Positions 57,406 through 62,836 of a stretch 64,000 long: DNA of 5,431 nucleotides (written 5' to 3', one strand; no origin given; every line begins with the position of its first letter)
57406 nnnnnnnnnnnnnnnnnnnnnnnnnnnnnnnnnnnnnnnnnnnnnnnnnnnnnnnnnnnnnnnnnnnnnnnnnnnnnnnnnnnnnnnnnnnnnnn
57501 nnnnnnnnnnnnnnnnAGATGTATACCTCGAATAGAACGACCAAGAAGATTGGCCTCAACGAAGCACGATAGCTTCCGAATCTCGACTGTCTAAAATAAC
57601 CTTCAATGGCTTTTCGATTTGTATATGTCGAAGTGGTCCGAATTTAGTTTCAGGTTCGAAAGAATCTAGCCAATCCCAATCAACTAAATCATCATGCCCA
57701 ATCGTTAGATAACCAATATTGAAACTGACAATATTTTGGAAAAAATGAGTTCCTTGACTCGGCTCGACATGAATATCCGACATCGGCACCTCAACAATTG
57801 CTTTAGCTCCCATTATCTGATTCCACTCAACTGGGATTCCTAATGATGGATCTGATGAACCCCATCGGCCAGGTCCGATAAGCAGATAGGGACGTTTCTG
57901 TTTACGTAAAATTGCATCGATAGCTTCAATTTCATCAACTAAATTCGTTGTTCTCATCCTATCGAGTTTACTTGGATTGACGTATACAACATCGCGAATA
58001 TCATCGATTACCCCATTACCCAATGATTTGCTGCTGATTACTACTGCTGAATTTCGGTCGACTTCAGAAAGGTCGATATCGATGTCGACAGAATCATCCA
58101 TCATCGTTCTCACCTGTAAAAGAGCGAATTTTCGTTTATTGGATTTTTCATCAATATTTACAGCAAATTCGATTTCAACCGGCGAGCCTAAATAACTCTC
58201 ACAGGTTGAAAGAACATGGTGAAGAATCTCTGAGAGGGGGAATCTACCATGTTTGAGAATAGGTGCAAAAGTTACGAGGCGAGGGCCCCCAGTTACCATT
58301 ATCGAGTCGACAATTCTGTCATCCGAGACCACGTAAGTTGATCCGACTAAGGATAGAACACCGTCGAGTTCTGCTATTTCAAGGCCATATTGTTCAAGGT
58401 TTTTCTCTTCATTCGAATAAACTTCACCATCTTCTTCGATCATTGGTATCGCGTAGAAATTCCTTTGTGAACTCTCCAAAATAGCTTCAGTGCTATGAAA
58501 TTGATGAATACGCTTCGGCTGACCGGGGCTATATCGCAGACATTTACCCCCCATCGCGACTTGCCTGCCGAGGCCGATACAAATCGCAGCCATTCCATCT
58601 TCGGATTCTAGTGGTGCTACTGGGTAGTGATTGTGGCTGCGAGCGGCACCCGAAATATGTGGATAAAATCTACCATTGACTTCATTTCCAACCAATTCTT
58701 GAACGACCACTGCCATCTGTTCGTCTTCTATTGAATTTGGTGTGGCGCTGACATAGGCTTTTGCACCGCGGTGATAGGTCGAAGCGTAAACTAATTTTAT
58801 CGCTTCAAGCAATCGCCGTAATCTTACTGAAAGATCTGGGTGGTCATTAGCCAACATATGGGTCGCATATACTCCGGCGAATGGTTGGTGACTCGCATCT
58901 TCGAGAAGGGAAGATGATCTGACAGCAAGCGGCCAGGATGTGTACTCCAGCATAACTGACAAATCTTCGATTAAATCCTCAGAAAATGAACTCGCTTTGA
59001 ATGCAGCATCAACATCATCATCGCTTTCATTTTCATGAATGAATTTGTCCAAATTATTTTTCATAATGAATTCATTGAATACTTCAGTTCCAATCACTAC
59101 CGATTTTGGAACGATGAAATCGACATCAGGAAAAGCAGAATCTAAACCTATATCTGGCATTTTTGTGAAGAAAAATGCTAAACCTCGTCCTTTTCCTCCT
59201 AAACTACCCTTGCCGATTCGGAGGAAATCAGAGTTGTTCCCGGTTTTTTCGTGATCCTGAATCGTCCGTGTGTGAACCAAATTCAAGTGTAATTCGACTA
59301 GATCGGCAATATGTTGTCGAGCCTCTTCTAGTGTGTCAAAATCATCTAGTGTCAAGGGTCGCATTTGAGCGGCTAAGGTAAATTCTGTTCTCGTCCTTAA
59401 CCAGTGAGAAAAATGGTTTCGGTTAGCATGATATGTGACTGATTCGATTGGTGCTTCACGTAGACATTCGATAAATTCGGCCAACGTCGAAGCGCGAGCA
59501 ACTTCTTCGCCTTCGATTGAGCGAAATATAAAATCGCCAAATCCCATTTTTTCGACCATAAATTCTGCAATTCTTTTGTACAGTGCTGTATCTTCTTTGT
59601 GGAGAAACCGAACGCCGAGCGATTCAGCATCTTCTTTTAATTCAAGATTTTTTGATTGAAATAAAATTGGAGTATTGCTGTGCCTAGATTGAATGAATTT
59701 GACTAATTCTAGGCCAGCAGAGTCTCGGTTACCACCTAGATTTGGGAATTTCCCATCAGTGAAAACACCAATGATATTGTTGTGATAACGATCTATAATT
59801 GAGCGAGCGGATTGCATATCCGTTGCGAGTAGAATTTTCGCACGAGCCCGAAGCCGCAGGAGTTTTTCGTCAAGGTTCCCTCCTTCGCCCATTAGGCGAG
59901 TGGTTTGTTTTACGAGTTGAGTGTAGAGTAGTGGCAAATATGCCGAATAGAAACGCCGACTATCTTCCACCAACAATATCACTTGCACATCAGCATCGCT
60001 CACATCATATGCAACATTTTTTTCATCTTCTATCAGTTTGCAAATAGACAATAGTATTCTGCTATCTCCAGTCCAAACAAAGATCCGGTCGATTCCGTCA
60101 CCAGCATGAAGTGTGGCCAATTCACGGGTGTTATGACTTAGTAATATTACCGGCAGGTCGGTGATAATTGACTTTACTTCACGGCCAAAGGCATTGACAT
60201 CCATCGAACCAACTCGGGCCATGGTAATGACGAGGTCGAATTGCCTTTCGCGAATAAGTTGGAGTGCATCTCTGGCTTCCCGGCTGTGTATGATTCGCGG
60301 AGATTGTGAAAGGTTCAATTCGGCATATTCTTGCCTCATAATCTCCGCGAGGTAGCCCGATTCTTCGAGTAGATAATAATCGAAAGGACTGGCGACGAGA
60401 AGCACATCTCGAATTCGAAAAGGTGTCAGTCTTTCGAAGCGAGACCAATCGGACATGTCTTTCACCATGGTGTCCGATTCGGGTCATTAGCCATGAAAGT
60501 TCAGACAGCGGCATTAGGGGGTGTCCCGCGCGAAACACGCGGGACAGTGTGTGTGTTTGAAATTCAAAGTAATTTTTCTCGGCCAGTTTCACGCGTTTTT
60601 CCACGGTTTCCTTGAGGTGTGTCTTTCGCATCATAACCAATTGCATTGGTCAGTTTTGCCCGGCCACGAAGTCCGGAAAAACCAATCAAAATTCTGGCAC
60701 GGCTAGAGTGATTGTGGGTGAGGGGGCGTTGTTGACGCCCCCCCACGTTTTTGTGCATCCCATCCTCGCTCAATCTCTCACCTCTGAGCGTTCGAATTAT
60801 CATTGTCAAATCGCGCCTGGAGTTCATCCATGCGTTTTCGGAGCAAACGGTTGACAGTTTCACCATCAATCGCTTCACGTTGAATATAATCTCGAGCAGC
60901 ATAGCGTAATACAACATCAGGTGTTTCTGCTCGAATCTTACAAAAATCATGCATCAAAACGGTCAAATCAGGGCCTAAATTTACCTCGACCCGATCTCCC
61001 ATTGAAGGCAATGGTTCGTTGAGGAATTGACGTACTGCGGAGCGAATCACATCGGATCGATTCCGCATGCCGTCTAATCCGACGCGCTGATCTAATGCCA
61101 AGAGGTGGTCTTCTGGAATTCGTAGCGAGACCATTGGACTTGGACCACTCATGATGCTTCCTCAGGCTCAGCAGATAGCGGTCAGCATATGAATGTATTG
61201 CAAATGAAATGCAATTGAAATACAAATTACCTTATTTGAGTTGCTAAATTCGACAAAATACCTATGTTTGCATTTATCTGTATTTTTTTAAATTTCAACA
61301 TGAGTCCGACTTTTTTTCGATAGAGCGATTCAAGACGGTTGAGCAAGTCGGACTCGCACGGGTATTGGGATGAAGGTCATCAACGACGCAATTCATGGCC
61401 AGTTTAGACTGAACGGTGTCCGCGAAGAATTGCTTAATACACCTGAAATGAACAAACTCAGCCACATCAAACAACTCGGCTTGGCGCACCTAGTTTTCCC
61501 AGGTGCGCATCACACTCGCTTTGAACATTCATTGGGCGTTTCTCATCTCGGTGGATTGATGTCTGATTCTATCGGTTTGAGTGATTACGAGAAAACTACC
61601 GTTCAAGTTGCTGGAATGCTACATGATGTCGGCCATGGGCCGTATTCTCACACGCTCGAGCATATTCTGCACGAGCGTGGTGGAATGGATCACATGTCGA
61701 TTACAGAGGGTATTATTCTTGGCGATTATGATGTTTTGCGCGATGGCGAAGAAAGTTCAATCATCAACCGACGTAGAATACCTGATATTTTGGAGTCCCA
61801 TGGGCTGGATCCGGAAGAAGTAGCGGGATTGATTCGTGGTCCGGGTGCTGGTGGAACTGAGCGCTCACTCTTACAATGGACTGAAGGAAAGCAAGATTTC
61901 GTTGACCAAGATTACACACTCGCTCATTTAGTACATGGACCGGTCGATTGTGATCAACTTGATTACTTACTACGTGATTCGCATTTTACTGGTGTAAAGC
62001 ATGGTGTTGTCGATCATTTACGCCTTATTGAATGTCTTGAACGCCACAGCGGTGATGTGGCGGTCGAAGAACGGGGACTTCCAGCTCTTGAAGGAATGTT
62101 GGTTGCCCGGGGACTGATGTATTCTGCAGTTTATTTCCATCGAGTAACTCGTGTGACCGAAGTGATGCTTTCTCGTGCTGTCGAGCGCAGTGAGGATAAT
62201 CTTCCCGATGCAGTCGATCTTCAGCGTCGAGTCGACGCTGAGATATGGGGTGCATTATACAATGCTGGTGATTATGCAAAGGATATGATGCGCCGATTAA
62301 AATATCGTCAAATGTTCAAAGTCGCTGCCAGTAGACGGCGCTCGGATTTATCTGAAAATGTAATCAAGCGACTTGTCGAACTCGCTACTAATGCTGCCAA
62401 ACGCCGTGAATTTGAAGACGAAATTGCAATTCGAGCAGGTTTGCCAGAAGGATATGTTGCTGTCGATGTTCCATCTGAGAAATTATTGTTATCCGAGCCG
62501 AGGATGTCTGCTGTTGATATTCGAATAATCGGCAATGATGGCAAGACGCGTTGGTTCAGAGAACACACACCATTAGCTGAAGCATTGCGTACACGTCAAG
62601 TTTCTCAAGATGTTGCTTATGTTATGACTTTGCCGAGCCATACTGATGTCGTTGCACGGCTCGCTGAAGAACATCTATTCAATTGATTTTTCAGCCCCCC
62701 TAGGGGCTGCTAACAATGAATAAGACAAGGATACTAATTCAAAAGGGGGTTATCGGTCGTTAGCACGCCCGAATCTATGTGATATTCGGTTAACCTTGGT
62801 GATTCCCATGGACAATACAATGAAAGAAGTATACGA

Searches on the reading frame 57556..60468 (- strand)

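Call 8: search_protein_families(library=pfam, proteins=[window:57556-60468:-], max_evalue=0.01)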
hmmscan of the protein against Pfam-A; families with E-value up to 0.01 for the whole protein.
window:57556-60468:- (970 aa): 3 families
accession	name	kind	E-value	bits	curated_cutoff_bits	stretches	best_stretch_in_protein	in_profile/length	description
PF01326.24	PPDK_N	-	4.8e-34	118.6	27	1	422-789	3-309/328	Pyruvate phosphate dikinase, AMP/ATP-binding domain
PF00072.30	Response_reg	-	1.3e-05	25.8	30.2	0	58-116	24-82/111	Response regulator receiver domain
PF19027.5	DUF5752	-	5.3e-05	23.1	23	1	325-398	19-106/208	Family of unknown function (DUF5752)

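Call 60: search_protein_families(library=ncbifam, proteins=[window:57556-60468:-], max_evalue=0.1)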
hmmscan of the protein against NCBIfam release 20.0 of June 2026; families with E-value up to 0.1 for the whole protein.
window:57556-60468:- (970 aa): 20 families
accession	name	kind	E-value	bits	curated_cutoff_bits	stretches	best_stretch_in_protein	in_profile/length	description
NF052631.1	prodigiosin_PigC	equivalog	3e-14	51.9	1300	1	450-601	30-176/883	prodigiosin ligase PigC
NF004881.0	PRK06241.2-2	equivalog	2.2e-12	46.1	883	1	451-601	34-189/898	phosphoenolpyruvate synthase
NF052632.1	undecylprod_RedH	equivalog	1.8e-11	42.7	1350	1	451-603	32-174/880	undecylprodigiosin ligase RedH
NF004883.0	PRK06241.2-4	equivalog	3.9e-09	35.2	1063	1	450-612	46-217/928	phosphoenolpyruvate synthase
NF004882.0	PRK06241.2-3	equivalog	1.3e-07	30.1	850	1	448-600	36-179/827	phosphoenolpyruvate synthase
NF005057.0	PRK06464.1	equivalog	1.8e-07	29.6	598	1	451-596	40-196/798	phosphoenolpyruvate synthase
TIGR01418.1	PEP_synth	equivalog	3e-07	29.2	739.75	1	448-596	32-190/784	pyruvate, water dikinase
NF004880.0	PRK06241.2-1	equivalog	1.3e-06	26.7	972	1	453-601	36-186/837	phosphoenolpyruvate synthase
NF041857.1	RIF_Ptrans_rph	equivalog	0.00044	18.7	999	1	491-599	86-189/864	rifamycin-inactivating phosphotransferase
NF004877.0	PRK06241.1-2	subfamily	0.0005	18.5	866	1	497-600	94-192/869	phosphoenolpyruvate synthase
NF045505.1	RR_RssB_Pseudo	equivalog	0.0013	17.9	700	1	43-112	16-85/394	two-component system response regulator RssB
NF004878.0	PRK06241.1-3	subfamily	0.0013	16.9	945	1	513-601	111-192/891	phosphoenolpyruvate synthase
NF007689.0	PRK10365.1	equivalog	0.0014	17.5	760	1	63-111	36-84/441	sigma-54-dependent response regulator transcription factor ZraR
NF007969.0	PRK10693.1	equivalog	0.011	14.8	329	0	54-117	29-91/337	two-component system response regulator RssB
NF004508.0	PRK05849.1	equivalog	0.018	13.1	501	0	508-564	55-105/789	hypothetical protein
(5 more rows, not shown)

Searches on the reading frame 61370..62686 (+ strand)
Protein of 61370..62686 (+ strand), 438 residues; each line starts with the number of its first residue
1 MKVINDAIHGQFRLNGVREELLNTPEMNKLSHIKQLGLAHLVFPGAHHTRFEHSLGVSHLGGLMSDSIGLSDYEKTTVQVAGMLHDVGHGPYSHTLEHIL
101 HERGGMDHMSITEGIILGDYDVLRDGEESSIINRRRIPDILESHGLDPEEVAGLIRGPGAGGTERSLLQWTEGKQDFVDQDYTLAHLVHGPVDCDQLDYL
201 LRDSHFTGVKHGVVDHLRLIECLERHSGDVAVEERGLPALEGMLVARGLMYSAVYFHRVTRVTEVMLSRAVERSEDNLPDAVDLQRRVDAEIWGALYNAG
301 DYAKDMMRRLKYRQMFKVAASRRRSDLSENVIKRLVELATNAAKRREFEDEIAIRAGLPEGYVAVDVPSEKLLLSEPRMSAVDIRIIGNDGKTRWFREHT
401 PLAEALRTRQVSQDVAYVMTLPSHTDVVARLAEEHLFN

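Call 8: search_protein_families(library=pfam, proteins=[window:61370-62686:+], max_evalue=0.01)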
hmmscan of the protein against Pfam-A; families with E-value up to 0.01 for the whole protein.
window:61370-62686:+ (438 aa): 2 families
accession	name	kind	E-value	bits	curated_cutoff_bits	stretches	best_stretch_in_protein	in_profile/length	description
PF19276.4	HD_assoc_2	-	7.8e-37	127.3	23.1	1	214-436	1-211/222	HD associated region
PF01966.28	HD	-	2.6e-09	37.8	22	1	50-115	1-65/116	HD domain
